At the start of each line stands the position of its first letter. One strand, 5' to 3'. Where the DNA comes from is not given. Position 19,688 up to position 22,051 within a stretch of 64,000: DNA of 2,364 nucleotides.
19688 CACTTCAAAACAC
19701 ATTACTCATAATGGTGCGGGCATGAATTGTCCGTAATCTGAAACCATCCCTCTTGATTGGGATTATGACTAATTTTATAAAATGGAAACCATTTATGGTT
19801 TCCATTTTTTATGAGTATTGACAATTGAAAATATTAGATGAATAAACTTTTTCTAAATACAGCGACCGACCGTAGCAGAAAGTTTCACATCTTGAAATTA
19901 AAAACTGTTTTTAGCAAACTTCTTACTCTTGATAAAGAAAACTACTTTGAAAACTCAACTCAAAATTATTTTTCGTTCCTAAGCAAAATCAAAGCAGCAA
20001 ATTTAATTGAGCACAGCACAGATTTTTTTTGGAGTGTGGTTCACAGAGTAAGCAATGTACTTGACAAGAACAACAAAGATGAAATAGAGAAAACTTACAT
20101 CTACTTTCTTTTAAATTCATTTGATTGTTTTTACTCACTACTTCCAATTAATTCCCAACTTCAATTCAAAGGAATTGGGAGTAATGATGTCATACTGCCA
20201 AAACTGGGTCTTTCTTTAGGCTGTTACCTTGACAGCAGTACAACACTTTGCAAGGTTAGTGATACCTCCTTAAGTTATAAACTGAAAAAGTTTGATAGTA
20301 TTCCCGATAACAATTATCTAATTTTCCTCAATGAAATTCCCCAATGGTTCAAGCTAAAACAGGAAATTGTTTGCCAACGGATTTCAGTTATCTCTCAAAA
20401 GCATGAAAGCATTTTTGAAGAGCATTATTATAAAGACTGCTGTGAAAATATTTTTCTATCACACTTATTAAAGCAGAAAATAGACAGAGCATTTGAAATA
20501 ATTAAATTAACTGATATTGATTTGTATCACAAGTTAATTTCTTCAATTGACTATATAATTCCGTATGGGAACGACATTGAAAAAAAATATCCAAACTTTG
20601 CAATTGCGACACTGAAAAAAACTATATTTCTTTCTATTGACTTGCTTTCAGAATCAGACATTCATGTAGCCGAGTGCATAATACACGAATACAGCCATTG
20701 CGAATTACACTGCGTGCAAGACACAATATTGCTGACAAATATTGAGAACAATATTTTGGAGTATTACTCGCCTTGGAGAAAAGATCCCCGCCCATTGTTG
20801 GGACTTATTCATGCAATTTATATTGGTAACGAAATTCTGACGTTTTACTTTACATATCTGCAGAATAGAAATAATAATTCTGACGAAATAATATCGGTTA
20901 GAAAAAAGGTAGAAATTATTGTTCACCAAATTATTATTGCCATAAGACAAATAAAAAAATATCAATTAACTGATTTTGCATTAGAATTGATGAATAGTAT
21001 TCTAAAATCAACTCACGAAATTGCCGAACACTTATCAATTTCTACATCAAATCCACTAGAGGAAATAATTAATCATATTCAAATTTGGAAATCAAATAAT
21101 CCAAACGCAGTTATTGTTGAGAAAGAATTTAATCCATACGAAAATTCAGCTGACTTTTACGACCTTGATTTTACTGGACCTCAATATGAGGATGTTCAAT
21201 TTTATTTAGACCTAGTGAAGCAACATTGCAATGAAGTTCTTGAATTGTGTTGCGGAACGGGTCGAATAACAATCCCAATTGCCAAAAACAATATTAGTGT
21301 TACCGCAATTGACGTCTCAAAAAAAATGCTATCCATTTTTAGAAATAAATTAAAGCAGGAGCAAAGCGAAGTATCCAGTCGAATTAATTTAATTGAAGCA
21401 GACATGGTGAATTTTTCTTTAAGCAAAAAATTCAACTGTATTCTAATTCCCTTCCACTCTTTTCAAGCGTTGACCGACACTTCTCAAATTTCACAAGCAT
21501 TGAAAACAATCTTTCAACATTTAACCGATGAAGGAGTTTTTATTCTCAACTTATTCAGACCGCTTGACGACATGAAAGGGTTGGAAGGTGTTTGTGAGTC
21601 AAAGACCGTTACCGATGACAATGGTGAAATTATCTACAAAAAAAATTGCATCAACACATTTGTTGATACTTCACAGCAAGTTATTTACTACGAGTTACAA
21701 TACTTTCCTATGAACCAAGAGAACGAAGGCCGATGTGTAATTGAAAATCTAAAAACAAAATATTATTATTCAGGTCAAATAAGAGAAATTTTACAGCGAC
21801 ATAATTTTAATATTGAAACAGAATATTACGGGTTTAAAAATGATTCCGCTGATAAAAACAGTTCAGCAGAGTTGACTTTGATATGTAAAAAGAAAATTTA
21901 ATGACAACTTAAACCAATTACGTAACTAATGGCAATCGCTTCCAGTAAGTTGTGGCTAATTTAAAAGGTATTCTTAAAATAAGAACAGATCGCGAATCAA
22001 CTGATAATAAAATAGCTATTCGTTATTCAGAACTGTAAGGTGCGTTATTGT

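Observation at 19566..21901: Candidate RiPP-like locus: 56-aa acidic peptide, attenuator-like terminator, then a fused HExxH-domain / SAM-methyltransferase enzyme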

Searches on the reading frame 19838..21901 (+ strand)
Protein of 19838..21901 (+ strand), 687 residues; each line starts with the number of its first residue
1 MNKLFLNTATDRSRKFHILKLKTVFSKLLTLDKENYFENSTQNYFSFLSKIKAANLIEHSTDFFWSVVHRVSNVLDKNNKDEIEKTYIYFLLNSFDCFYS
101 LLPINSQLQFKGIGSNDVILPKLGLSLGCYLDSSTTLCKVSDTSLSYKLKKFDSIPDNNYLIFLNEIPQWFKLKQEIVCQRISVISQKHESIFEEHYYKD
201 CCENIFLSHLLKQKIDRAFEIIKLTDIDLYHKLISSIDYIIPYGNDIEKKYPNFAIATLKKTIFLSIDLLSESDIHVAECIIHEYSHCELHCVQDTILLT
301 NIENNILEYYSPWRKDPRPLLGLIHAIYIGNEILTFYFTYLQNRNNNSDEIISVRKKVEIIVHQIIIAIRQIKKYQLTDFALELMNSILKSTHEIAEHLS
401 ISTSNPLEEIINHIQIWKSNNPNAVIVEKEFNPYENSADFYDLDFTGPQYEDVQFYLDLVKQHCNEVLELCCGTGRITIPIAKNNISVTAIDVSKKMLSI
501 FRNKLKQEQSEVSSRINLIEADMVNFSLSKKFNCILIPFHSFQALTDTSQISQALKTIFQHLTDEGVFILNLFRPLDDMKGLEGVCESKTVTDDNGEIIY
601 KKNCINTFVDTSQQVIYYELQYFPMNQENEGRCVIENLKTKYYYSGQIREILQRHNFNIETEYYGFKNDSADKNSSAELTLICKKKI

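Call 3: search_protein_families(library=pfam, proteins=[window:19838-21901:+], max_evalue=0.1)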
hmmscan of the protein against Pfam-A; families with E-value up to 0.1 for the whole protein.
window:19838-21901:+ (687 aa): 15 families
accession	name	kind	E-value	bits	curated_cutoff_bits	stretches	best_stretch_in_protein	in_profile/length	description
PF13649.12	Methyltransf_25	-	2.2e-15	57.5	27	1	467-566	1-97/97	Methyltransferase domain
PF08242.18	Methyltransf_12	-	8.5e-13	49.3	30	1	468-568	1-98/98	Methyltransferase domain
PF13847.12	Methyltransf_31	-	7.5e-11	42.3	27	1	465-612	5-133/145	Methyltransferase domain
PF08241.18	Methyltransf_11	-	2.8e-09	37.9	21.2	1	468-570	1-95/95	Methyltransferase domain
PF05175.20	MTS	-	4.8e-08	33.3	23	1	460-588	28-156/170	Methyltransferase small domain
PF01209.24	Ubie_methyltran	-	1.2e-07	31.8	20.1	1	462-568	46-149/233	ubiE/COQ5 methyltransferase family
PF13489.12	Methyltransf_23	-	2.6e-07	31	27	1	465-660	24-162/164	Methyltransferase domain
PF05401.17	NodS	-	8.2e-06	26.2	24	1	461-570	41-144/201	Nodulation protein S (NodS)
PF00398.26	RrnaAD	-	5.7e-05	22.8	24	1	465-555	32-115/263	Ribosomal RNA adenine dimethylase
PF09445.16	Methyltransf_15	-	0.0023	18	22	1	465-532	2-67/165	RNA cap guanine-N2 methyltransferase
PF05219.18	DREV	-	0.003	17.2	26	1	462-551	93-177/265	DREV methyltransferase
PF02475.24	TRM5-TYW2_MTfase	-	0.0045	17.4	28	1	463-540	36-113/164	TRM5/TYW2 methyltransferase domain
PF03848.20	TehB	-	0.0045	16.9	20.4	1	464-538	31-102/193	Tellurite resistance protein TehB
PF08112.16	ATP-synt_E_2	-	0.074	13.8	25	0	495-518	10-33/56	ATP synthase epsilon subunit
PF18437.6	Nup54_C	-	0.079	13.3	26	0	505-524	15-34/39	Nup54 C-terminal interacting domain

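Call 4: search_protein_families(library=ncbifam, proteins=[window:19838-21901:+], max_evalue=0.1)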
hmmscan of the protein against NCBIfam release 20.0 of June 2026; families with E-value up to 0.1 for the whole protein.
window:19838-21901:+ (687 aa): 45 families (the best 25 are shown)
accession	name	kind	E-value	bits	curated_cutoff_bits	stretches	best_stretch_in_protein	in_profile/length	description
NF041820.1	daptide_MTase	equivalog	9.8e-33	113.6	175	1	437-580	11-152/243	daptide-type RiPP biosynthesis methyltransferase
TIGR04267.2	mod_HExxH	domain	6.3e-16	58.9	40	1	216-347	2-133/177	aKG-HExxH-type peptide beta-hydroxylase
NF043040.1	corrin_prot_MT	hypoth_equivalog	1.2e-13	50.9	180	1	460-570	38-147/216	corrinoid protein-associated methyltransferase CpaM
TIGR01934.1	MenG_MenH_UbiE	subfamily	2.2e-11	43.5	158.35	1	460-574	36-146/223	ubiquinone/menaquinone biosynthesis methyltransferase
NF001244.0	PRK00216.1-5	equivalog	1.6e-10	40.7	216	1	461-575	46-159/236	bifunctional demethylmenaquinone methyltransferase/2-methoxy-6-polyprenyl-1,4-benzoquinol methylase UbiE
TIGR02072.1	BioC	equivalog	2.5e-09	37.3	184.95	1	461-625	28-183/244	malonyl-ACP O-methyltransferase BioC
TIGR02021.1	BchM-ChlM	equivalog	1.6e-08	34.2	158.9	1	464-535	55-122/218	magnesium protoporphyrin IX methyltransferase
NF051855.1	GlySarMtaseBact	equivalog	3.2e-08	33.5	350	1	452-571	41-159/259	glycine/sarcosine N-methyltransferase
TIGR00536.1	hemK_fam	subfamily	1.3e-07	31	115.5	1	458-535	108-186/286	HemK family protein methyltransferase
TIGR03534.1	RF_mod_PrmC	equivalog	1.5e-07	31.1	199.1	1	456-535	80-160/253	peptide chain release factor N(5)-glutamine methyltransferase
NF045882.1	PLipidMtase_Leg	equivalog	2.1e-07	30.9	390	1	434-527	10-105/207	phospholipid N-methyltransferase PmtA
TIGR03533.1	L3_gln_methyl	equivalog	3.6e-07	29.8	229.7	1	459-536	116-194/284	50S ribosomal protein L3 N(5)-glutamine methyltransferase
TIGR01983.1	UbiG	equivalog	5.2e-07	29.2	102.95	1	465-570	51-151/228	bifunctional 2-polyprenyl-6-hydroxyphenol methylase/3-demethylubiquinol 3-O-methyltransferase UbiG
NF041650.1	nod_mtase_NodS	equivalog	6e-07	29.3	300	1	456-570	31-139/190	nodulation methyltransferase NodS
NF045649.1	2X_seleno_MduS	exception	6.5e-07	28.6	380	1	461-518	39-94/338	methyltransferase domain-containing selenoprotein MduS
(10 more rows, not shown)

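Call 6: find_homologous_proteins(query=window:19838-21901:+)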
Query window:19838-21901:+ (687 aa): 28 proteins with E <= 0.001 among 8000 candidates.
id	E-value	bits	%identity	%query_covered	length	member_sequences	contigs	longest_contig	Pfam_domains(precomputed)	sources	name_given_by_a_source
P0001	0.0e+0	1316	100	86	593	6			PF13847.13,PF13489.13,PF05175.21,PF13649.13,PF01209.25,PF08241.19,PF08242.19,PF05401.17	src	-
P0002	0.0e+0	1270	82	100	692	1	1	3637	PF13847.13,PF13489.13,PF05175.21,PF13649.13,PF01209.25,PF08241.19,PF08242.19,PF05401.17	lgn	-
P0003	0.0e+0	1160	84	89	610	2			PF13847.13,PF13489.13,PF05175.21,PF13649.13,PF01209.25,PF08241.19,PF08242.19,PF05401.17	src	-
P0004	0.0e+0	1020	80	83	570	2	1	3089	PF13847.13,PF13489.13,PF05175.21,PF13649.13,PF01209.25,PF08241.19,PF08242.19,PF05401.17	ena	-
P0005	3.5e-181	623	66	62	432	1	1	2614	-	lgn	-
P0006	1.9e-179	617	65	62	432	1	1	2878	-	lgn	-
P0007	1.3e-178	614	65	62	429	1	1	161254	-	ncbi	-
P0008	7.6e-178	612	65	62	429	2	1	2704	-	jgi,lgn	-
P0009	1.2e-177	611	64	62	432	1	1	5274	-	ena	-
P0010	3.8e-175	603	64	62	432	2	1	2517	-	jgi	-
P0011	3.5e-172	593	63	62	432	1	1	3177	-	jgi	-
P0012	3.3e-162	560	60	62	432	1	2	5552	-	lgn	-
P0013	1.5e-139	485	54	62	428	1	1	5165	-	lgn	-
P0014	1.6e-99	353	42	61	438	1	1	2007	-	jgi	jgi:hypothetical protein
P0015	5.6e-98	348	44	55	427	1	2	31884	-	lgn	-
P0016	1.9e-94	336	42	60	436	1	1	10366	-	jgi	jgi:hypothetical protein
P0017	6.2e-89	318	38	60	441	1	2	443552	-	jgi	jgi:HEXXH motif-containing protein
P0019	2.6e-80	289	38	61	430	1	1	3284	-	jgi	jgi:hypothetical protein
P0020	1.1e-74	271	42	62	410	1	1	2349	-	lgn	-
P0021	3.1e-71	259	37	62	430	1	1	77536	-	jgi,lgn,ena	jgi:hypothetical protein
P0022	1.1e-23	102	24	61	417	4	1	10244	-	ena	-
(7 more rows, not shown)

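Call 7: find_encoding_contigs(protein=P0007, flank=6000, max_places=3)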
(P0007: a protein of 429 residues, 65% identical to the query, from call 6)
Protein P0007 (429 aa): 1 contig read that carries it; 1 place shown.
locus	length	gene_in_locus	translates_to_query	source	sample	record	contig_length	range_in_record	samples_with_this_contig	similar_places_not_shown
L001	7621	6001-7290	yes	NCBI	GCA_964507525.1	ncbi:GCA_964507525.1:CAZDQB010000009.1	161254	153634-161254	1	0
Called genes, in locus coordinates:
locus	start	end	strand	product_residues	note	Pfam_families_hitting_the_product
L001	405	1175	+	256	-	PF04397:LytTR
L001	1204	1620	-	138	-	PF02310:B12-binding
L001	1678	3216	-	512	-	PF00749:tRNA-synt_1c, PF19269:Anticodon_2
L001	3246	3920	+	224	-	PF01522:Polysacc_deac_1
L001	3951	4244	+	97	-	-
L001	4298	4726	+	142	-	PF01026:TatD_DNase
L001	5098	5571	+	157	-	PF17293:Arm-DNA-bind_5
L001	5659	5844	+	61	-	-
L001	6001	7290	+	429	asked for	-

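Call 8: find_encoding_contigs(protein=P0017, flank=6000, max_places=3)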
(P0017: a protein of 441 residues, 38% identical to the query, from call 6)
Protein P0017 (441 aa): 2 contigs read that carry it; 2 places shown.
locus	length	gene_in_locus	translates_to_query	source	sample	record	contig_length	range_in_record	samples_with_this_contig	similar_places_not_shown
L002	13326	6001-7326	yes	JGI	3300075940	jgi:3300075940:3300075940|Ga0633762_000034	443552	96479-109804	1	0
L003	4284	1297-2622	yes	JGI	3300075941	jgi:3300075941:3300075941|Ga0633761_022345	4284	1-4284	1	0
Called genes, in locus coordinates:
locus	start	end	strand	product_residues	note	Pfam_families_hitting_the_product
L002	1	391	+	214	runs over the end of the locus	-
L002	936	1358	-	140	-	-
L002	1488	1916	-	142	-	PF01381:HTH_3, PF12844:HTH_19 (weak), PF13560:HTH_31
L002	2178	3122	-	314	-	PF11740:KfrA_N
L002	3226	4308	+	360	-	PF00589:Phage_integrase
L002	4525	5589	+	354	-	-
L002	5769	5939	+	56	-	-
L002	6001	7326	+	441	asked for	-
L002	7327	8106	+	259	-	PF13489:Methyltransf_23, PF05401:NodS (weak), PF13847:Methyltransf_31, PF08241:Methyltransf_11, PF08242:Methyltransf_12, PF13649:Methyltransf_25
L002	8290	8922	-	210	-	-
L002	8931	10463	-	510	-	PF13007:LZ_Tnp_IS66, PF13005:zf-IS66 (weak), PF03050:DDE_Tnp_IS66, PF13817:DDE_Tnp_IS66_C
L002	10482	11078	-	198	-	PF05717:TnpB_IS66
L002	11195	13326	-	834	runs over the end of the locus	PF13588:HSDR_N_2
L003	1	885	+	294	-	?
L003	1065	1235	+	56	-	-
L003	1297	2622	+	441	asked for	-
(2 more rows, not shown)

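Call 9: find_encoding_contigs(protein=P0021, flank=6000, max_places=3)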
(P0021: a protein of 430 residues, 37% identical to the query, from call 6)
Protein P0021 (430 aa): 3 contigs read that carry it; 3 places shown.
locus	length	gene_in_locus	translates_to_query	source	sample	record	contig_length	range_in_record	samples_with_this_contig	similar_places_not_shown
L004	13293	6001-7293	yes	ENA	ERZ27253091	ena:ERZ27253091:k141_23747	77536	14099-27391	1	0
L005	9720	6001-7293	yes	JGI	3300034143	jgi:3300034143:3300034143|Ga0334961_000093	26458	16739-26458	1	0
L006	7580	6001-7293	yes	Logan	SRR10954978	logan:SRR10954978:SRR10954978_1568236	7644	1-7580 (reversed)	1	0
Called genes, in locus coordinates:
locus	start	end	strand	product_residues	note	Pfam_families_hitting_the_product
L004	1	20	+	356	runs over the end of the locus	PF13676:TIR_2 (faint)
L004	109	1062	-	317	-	-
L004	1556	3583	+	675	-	PF12770:CHAT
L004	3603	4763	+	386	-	-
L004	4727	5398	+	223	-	-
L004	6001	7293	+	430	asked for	-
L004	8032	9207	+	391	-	-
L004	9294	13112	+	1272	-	PF01590:GAF (weak), PF13185:GAF_2, PF13492:GAF_3, PF13185:GAF_2, PF13492:GAF_3, PF01590:GAF, PF13185:GAF_2, PF02518:HATPase_c, +1 more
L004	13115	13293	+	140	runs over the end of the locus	-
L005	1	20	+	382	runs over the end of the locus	-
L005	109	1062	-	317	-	-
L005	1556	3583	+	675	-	PF12770:CHAT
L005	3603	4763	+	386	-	-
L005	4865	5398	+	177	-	-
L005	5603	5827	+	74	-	-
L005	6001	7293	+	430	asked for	-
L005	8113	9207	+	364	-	-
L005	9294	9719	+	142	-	?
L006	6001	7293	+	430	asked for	-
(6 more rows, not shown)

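Call 26: list_cluster_members(proteins=[window:19838-21901:+, window:19566-19736:+, P0001, P0017, L002:5769-5939:+, L090:269-439:+])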
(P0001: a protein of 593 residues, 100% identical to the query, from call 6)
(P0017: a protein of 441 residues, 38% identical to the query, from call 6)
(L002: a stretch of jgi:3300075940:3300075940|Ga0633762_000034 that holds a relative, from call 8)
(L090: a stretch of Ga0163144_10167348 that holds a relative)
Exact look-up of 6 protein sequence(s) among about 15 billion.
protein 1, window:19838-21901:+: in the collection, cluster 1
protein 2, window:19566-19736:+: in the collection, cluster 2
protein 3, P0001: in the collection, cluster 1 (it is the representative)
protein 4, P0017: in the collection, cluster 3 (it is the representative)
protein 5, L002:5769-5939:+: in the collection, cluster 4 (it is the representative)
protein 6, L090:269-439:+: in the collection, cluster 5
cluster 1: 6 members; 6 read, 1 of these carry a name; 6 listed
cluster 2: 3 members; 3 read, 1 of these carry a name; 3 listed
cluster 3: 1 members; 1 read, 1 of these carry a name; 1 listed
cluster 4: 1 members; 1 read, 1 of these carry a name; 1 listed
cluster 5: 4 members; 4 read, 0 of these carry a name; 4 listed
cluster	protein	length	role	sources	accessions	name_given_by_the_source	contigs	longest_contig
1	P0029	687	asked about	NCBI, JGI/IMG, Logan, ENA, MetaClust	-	\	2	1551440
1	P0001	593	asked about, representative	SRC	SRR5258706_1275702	-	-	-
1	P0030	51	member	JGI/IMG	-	-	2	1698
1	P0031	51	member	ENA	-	-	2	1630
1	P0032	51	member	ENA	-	-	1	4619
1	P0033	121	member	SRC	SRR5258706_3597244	-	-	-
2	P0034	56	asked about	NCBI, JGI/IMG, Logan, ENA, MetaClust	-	\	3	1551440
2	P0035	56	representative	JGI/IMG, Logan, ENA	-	-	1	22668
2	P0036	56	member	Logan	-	-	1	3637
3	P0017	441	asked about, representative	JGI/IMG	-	HEXXH motif-containing protein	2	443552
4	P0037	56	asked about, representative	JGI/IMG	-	hypothetical protein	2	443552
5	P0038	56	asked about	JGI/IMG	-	-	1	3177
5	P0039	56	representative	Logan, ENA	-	-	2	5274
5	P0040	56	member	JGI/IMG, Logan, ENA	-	-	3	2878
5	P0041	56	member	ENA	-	-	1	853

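Call 30: find_encoding_contigs(protein=P0015, flank=5000, max_places=2)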
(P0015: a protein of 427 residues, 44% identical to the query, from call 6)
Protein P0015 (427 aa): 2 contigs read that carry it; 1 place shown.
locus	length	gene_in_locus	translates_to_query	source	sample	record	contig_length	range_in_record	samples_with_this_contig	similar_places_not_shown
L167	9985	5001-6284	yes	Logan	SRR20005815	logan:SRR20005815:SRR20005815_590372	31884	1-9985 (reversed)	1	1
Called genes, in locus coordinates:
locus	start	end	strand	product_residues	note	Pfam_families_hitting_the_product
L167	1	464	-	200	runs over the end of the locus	-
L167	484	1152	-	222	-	PF13568:OMP_b-brl_2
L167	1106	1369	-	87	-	-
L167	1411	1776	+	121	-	PF12844:HTH_19 (weak), PF13560:HTH_31 (weak), PF01381:HTH_3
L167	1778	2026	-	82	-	-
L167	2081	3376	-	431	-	PF02534:T4SS-DNA_transf (faint), PF10412:TrwB_AAD_bind, PF12696:TraG-D_C (weak)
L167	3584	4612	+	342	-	PF01170:UPF0020, PF13847:Methyltransf_31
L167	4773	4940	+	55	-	-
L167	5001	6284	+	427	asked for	-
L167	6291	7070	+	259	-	PF13847:Methyltransf_31, PF08241:Methyltransf_11, PF08242:Methyltransf_12, PF13649:Methyltransf_25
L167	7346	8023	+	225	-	-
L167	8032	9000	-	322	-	PF05257:CHAP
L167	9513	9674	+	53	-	-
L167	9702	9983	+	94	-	?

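Call 31: find_encoding_contigs(protein=P0016, flank=5000, max_places=2)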
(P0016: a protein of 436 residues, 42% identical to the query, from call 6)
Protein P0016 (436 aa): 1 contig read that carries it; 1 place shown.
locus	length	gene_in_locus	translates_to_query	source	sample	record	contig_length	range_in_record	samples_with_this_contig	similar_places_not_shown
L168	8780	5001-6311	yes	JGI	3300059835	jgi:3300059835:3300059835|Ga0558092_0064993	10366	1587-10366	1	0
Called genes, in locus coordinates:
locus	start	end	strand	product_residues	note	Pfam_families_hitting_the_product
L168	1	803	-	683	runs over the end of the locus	PF18962:Por_Secre_tail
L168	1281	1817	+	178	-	PF07883:Cupin_2, PF16867:DMSP_lyase (faint)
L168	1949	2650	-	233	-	PF08856:DUF1826 (faint)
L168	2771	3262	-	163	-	-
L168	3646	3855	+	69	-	PF24839:DUF7718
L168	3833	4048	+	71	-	-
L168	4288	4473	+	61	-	-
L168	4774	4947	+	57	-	-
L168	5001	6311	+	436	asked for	-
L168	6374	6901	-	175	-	-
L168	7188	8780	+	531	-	?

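Call 32: find_encoding_contigs(protein=P0013, flank=5000, max_places=2)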
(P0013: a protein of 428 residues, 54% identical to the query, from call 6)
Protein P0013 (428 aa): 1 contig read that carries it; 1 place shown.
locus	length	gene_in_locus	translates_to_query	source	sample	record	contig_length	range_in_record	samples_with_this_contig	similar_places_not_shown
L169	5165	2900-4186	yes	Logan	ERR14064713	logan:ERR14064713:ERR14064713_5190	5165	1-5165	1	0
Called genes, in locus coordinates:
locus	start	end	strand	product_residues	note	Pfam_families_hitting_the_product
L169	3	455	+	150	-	?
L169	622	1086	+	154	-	-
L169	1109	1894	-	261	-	-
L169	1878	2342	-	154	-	PF01844:HNH (faint)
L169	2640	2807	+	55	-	-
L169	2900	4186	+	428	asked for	-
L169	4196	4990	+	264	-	PF05175:MTS, PF13489:Methyltransf_23, PF01209:Ubie_methyltran (weak), PF13847:Methyltransf_31, PF08241:Methyltransf_11, PF08242:Methyltransf_12, PF13649:Methyltransf_25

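Call 33: find_encoding_contigs(protein=P0022, flank=5000, max_places=2)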
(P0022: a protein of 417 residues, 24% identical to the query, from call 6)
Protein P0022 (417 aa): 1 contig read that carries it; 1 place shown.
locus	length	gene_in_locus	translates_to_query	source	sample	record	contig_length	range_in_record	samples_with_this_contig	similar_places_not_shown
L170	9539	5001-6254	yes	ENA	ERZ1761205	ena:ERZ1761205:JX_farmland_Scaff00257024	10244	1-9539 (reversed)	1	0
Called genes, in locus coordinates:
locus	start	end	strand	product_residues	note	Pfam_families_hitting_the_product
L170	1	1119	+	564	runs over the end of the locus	PF01839:FG-GAP (faint), PF13517:FG-GAP_3, PF07593:UnbV_ASPIC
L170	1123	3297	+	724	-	PF00933:Glyco_hydro_3, PF01915:Glyco_hydro_3_C, PF14310:Fn3-like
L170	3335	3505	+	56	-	-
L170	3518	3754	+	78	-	-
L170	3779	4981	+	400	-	PF13353:Fer4_12 (weak), PF04055:Radical_SAM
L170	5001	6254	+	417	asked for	-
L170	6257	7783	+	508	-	-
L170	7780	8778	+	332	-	PF04467:DUF483 (weak)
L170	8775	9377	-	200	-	PF00072:Response_reg, PF04545:Sigma70_r4 (faint), PF08281:Sigma70_r4_2 (faint), PF00196:GerE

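Call 48: search_protein_families(library=padloc, proteins=[window:19838-21901:+], max_evalue=0.01)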
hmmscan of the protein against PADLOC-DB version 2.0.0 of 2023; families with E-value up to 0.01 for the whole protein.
window:19838-21901:+ (687 aa): 1 family
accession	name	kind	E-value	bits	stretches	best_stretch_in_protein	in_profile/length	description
PDLC04134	mad2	-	8.6e-15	52.5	1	448-581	275-405/492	mads_2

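Call 56: find_encoding_contigs(protein=P0019, flank=3000, max_places=2)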
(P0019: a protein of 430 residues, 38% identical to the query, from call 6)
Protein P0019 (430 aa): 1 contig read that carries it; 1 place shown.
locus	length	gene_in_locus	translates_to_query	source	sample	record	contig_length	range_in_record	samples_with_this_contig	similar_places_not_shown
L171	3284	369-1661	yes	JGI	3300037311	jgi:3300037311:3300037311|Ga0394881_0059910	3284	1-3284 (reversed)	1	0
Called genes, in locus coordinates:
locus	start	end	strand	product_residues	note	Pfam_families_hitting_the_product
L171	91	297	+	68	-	-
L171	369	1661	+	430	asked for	-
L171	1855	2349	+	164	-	PF13620:CarboxypepD_reg (weak), PF13715:CarbopepD_reg_2 (weak)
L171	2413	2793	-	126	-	PF01638:HxlR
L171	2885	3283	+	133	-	?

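Call 57: find_encoding_contigs(protein=P0020, flank=3000, max_places=2)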
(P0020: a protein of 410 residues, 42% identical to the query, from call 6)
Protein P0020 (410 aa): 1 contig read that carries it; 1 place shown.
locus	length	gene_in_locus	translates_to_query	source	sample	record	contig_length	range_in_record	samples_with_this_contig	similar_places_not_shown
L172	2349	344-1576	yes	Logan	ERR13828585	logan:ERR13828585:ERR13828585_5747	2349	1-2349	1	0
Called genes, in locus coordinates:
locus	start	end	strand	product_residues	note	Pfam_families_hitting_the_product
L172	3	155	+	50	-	?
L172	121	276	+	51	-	-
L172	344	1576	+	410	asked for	-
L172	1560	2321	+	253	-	PF05891:Methyltransf_PK (weak), PF03848:TehB (weak), PF13489:Methyltransf_23, PF05175:MTS, PF13847:Methyltransf_31, PF08241:Methyltransf_11, PF08242:Methyltransf_12, PF13649:Methyltransf_25, +1 more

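Call 58: find_encoding_contigs(protein=P0014, flank=3000, max_places=2)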
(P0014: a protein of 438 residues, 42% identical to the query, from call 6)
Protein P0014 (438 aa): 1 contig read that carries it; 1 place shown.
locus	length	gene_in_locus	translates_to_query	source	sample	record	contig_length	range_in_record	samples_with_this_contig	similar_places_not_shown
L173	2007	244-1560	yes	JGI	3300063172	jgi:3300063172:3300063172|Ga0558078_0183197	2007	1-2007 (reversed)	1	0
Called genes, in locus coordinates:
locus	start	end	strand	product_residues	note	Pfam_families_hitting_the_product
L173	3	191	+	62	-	?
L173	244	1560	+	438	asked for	-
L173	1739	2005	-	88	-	?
